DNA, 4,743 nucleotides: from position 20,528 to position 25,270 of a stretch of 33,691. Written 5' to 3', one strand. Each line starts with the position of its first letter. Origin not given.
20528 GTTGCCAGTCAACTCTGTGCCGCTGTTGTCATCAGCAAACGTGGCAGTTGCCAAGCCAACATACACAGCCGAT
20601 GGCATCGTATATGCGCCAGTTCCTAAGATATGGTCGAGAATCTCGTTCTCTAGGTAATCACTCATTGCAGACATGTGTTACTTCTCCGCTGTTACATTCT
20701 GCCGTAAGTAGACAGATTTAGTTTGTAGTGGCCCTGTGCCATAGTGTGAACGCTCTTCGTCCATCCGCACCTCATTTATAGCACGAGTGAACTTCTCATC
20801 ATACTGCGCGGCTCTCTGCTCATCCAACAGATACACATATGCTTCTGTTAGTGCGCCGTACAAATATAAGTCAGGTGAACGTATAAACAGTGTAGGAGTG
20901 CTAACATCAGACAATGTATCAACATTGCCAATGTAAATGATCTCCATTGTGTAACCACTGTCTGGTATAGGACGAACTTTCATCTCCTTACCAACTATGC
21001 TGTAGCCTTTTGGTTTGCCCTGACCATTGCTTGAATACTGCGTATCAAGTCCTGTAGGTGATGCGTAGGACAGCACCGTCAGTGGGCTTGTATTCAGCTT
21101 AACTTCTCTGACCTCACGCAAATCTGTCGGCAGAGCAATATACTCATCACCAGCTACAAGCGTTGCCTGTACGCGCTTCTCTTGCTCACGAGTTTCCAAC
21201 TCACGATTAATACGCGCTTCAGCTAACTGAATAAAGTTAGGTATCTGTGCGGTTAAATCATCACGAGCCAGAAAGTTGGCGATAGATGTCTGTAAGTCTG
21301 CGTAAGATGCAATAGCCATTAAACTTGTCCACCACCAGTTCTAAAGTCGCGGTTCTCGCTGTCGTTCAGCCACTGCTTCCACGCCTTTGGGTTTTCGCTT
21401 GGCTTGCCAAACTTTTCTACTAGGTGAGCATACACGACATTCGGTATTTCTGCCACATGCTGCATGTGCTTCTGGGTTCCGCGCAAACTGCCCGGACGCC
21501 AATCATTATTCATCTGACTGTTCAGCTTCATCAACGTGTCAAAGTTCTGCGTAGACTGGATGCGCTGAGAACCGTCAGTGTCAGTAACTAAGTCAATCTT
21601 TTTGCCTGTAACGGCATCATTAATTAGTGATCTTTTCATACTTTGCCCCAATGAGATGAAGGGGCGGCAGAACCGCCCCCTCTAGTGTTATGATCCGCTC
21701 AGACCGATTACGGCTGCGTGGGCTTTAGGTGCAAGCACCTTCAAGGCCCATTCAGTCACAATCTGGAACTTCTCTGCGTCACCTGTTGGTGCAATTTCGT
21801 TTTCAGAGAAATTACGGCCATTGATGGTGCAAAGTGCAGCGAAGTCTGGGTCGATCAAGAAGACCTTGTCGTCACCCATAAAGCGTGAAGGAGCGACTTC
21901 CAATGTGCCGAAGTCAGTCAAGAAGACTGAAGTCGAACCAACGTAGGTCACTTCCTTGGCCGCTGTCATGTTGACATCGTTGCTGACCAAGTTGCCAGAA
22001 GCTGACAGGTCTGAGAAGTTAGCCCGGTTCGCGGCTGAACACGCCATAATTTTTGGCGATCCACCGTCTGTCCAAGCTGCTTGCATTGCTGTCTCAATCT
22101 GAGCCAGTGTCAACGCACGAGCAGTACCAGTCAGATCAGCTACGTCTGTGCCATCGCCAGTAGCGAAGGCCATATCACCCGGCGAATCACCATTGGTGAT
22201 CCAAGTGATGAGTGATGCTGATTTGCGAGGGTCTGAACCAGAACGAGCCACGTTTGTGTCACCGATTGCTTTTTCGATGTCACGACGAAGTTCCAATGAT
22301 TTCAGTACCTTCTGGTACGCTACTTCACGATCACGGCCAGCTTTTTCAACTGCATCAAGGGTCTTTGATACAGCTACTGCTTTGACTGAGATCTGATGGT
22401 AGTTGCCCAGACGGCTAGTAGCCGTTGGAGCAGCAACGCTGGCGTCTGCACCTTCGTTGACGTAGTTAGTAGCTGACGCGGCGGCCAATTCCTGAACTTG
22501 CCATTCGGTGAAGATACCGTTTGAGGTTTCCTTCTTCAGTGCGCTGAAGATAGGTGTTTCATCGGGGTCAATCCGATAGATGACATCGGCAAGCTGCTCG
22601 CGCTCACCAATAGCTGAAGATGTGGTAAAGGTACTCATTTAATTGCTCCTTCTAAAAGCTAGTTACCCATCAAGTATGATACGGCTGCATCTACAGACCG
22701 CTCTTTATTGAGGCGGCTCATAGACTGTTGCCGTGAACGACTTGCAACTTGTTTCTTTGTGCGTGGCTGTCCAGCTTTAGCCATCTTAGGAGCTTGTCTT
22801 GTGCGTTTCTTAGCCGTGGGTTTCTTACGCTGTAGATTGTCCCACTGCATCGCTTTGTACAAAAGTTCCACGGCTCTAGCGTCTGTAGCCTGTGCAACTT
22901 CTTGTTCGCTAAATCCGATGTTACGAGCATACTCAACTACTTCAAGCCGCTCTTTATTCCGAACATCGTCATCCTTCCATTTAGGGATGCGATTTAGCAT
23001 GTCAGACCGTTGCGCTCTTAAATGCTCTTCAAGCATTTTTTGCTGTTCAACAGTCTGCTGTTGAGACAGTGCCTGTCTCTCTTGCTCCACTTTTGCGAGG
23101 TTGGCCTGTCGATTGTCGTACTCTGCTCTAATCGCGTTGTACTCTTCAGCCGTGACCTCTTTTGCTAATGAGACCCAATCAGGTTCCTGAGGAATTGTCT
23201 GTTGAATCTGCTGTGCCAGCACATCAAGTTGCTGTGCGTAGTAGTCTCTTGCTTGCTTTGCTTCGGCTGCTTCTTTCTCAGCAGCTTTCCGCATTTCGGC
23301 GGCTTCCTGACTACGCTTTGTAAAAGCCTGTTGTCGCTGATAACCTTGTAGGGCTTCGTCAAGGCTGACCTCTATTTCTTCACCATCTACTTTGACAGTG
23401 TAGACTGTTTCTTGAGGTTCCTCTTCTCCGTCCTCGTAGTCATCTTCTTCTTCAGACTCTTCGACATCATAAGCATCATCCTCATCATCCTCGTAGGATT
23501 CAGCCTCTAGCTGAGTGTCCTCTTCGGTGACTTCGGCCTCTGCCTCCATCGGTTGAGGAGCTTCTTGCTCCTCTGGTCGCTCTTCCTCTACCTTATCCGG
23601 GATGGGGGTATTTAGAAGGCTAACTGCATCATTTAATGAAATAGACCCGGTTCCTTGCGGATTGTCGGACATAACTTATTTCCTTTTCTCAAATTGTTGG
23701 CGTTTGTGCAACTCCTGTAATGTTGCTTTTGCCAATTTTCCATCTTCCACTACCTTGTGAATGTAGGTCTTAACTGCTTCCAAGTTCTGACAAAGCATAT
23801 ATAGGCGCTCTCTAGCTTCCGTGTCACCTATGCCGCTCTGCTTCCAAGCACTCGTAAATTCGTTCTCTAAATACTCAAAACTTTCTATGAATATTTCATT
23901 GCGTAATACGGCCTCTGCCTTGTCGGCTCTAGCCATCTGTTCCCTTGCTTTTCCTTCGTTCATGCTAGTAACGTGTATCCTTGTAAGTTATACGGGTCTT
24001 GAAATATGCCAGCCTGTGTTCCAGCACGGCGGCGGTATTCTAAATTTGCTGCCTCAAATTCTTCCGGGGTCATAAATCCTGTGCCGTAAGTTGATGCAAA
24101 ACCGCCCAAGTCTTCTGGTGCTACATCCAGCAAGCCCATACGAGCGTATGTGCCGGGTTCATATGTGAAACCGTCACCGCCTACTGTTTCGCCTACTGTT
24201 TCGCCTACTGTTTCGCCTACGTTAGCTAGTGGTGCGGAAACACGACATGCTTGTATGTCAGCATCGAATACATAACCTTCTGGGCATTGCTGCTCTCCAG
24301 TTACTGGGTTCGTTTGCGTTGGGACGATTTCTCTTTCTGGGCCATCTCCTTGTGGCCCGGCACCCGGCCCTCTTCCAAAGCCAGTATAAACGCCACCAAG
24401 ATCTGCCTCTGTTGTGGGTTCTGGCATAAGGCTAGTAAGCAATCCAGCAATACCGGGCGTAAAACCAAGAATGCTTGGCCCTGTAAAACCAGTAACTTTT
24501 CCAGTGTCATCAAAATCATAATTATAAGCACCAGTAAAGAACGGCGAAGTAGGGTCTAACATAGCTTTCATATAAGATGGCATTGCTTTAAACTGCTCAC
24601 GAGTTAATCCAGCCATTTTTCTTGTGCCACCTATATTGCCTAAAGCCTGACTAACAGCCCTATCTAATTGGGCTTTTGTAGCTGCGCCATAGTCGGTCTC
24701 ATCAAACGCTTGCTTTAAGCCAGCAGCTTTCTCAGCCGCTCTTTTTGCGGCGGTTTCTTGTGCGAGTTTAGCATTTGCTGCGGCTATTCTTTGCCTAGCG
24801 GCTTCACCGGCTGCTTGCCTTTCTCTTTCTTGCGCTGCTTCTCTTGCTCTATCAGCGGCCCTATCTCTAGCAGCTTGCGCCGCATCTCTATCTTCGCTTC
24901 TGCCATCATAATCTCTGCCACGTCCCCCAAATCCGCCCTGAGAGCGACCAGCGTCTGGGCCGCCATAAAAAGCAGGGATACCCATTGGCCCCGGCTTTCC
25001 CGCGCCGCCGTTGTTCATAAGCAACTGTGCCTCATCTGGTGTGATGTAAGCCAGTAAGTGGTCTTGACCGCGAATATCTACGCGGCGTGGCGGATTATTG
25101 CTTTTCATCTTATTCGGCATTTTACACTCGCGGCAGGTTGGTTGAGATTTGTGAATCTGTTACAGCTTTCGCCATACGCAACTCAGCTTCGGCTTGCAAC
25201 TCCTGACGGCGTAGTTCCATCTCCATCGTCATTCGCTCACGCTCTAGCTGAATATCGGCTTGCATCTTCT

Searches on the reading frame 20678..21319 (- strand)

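Call 38: search_protein_families(library=phrogs, max_evalue=0.00001, proteins=[window:20678-21319:-])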
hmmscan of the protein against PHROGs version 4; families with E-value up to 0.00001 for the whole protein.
window:20678-21319:- (213 aa): 2 families
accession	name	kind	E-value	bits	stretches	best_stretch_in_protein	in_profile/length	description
phrog_2941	-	head and packaging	6.1e-46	157.7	1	1-201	1-204/208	virion structural protein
phrog_10775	-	tail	1.6e-07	32.2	1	5-191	5-224/237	tail protein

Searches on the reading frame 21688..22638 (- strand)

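Call 38: search_protein_families(library=phrogs, max_evalue=0.00001, proteins=[window:21688-22638:-])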
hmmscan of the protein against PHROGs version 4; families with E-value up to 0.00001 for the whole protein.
window:21688-22638:- (316 aa): 1 family
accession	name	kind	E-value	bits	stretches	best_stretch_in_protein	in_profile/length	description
phrog_1328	-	head and packaging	8.2e-81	273.9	1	1-314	9-307/583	major head protein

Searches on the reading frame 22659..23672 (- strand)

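Call 38: search_protein_families(library=phrogs, max_evalue=0.00001, proteins=[window:22659-23672:-])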
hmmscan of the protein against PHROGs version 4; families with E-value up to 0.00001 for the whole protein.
window:22659-23672:- (337 aa): 2 families
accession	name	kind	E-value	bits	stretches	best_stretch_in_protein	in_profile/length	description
phrog_3927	-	head and packaging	3.4e-60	205.4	1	31-333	37-337/342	head scaffolding protein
phrog_9013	-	head and packaging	2.9e-10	41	1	43-311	86-339/365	head scaffolding protein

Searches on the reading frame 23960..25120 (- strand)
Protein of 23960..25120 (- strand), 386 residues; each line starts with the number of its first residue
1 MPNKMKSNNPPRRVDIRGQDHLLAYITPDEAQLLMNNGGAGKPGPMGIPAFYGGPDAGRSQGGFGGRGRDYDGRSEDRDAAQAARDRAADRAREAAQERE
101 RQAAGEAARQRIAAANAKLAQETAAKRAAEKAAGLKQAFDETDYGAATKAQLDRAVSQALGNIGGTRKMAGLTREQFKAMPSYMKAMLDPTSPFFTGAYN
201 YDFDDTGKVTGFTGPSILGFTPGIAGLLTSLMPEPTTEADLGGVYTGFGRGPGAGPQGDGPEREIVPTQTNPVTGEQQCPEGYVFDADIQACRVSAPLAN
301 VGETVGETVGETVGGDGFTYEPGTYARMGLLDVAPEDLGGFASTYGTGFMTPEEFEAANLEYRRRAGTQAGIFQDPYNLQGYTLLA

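Call 38: search_protein_families(library=phrogs, max_evalue=0.00001, proteins=[window:23960-25120:-])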
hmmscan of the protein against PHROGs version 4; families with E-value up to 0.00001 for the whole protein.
window:23960-25120:- (386 aa): 0 families

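Call 58: search_protein_families(library=phrogs, max_evalue=0.001, proteins=[window:23960-25120:-])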
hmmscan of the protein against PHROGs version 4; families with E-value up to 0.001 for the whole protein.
window:23960-25120:- (386 aa): 0 families

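Call 63: search_protein_families(library=pfam, max_evalue=0.01, proteins=[window:23960-25120:-])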
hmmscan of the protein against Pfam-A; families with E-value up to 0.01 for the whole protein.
window:23960-25120:- (386 aa): 1 family
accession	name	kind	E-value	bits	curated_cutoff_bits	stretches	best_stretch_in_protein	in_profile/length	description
PF01607.29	CBM_14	-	0.0059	17.1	22.1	0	273-295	25-47/53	Chitin binding Peritrophin-A domain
